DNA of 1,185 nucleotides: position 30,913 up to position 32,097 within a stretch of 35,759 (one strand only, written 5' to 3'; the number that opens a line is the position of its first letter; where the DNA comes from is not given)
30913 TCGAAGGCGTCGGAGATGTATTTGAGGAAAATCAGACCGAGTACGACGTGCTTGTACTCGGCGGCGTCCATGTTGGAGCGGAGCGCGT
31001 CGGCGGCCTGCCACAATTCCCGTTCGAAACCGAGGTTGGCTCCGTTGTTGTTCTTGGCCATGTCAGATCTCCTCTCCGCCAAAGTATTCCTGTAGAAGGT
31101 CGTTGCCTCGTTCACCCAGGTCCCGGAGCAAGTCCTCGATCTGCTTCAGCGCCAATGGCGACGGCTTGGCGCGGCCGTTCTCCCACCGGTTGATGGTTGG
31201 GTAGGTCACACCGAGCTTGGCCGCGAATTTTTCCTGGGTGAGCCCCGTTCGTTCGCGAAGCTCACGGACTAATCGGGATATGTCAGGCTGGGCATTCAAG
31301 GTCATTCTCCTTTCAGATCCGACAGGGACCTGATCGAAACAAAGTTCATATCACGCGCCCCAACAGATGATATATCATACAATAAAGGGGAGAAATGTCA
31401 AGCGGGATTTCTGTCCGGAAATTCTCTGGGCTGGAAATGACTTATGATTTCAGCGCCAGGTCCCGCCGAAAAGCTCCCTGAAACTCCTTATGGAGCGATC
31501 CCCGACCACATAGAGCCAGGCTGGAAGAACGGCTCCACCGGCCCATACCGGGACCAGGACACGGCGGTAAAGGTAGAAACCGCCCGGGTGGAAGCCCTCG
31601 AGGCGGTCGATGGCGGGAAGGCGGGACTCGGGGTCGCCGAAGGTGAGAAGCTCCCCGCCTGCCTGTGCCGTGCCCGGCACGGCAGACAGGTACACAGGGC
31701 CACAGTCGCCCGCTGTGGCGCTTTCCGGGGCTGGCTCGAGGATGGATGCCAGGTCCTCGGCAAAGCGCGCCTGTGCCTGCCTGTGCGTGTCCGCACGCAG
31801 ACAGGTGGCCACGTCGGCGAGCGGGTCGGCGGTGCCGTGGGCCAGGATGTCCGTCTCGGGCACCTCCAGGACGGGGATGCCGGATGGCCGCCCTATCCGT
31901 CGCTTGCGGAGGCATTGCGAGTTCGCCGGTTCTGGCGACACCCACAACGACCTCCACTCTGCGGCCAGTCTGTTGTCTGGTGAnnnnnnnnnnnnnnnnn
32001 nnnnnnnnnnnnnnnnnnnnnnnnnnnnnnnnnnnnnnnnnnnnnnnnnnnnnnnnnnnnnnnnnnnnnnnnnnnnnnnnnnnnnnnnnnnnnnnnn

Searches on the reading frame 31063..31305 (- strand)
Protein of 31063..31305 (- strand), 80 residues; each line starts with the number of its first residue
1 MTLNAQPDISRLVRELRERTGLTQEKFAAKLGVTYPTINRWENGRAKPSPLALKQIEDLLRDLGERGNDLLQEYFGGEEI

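Call 17: search_protein_families(library=pfam, proteins=[window:31063-31305:-])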
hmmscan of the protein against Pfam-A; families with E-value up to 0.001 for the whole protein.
window:31063-31305:- (80 aa): 6 families
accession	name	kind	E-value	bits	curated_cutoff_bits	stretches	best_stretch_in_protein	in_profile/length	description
PF01381.28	HTH_3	-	1.6e-15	57.3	23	1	13-60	1-48/55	Helix-turn-helix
PF13560.12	HTH_31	-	9.9e-13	48.6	27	1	10-60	3-54/64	Helix-turn-helix domain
PF12844.13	HTH_19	-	1.8e-07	31.4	30.2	1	12-73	3-61/64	Helix-turn-helix domain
PF22495.2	HTH_92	-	2.3e-05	24.1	27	1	14-52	1-39/45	RsaL-like HTH domain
PF13744.12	HTH_37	-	0.00013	22.1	27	1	8-46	18-56/80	Helix-turn-helix domain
PF15731.11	MqsA_antitoxin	-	0.00063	20.3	30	1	10-73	71-129/131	Antitoxin component of bacterial toxin-antitoxin system, MqsA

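Call 84: search_protein_families(library=padloc, proteins=[window:31063-31305:-], max_evalue=0.00001)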
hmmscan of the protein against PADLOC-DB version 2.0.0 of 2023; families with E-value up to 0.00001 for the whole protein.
window:31063-31305:- (80 aa): 5 families
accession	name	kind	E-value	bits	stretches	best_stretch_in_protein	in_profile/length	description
PDLC02926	HTH_VI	-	8.7e-08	30.3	1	9-58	2-51/92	-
PDLC03951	RmrA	-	5.2e-07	27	1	13-60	13-60/400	-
PDLC03949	RmrA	-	1.3e-06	25.5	1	17-60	11-54/363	-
PDLC03947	RmrA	-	1.7e-06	25.2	1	11-60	14-63/383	-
PDLC04142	capH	-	6e-06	25.3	1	7-61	5-59/103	capH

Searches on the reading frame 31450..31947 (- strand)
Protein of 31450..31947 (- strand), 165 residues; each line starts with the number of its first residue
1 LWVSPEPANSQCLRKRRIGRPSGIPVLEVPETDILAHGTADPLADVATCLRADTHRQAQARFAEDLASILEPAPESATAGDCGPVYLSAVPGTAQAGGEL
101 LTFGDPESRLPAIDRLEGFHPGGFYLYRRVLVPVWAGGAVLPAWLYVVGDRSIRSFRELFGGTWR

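Call 17: search_protein_families(library=pfam, proteins=[window:31450-31947:-])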
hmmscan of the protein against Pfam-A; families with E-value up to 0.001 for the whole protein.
window:31450-31947:- (165 aa): 1 family
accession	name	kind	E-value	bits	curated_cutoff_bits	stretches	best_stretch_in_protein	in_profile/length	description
PF06094.17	GGACT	-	7.2e-06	27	22.8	1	85-164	43-118/120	Gamma-glutamyl cyclotransferase, AIG2-like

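Call 93: find_homologous_proteins(query=window:31450-31947:-, max_evalue=0.00001)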
Query window:31450-31947:- (165 aa): 708 proteins with E <= 0.00001 among 926 candidates; the best 120 are listed.
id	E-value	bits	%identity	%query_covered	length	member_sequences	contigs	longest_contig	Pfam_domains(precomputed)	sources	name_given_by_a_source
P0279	1.2e-86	307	100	83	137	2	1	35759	PF06094.18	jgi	-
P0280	2.7e-52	195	69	93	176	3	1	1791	PF06094.18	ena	-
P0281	6.5e-50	187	69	92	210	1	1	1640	PF06094.18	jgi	-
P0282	1.4e-49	186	70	93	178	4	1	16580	PF06094.18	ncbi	-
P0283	2.9e-48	182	71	82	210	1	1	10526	PF06094.18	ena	-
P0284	4.1e-48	182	68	93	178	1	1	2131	PF06094.18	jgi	-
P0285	1.3e-47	180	67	93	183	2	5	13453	PF06094.18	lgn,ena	-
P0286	4.1e-47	178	67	85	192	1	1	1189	PF06094.18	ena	-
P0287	1.3e-45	173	66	87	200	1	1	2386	PF06094.18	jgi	-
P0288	3.2e-44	169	64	92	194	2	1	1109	PF06094.18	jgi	-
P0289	3.2e-44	169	61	93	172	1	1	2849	PF06094.18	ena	-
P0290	4.7e-44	168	66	93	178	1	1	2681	PF06094.18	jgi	-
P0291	4.9e-44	168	68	88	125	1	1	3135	PF06094.18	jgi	-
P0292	1.2e-43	167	68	88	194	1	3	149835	PF06094.18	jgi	-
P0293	1.5e-43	167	57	92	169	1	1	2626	PF06094.18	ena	-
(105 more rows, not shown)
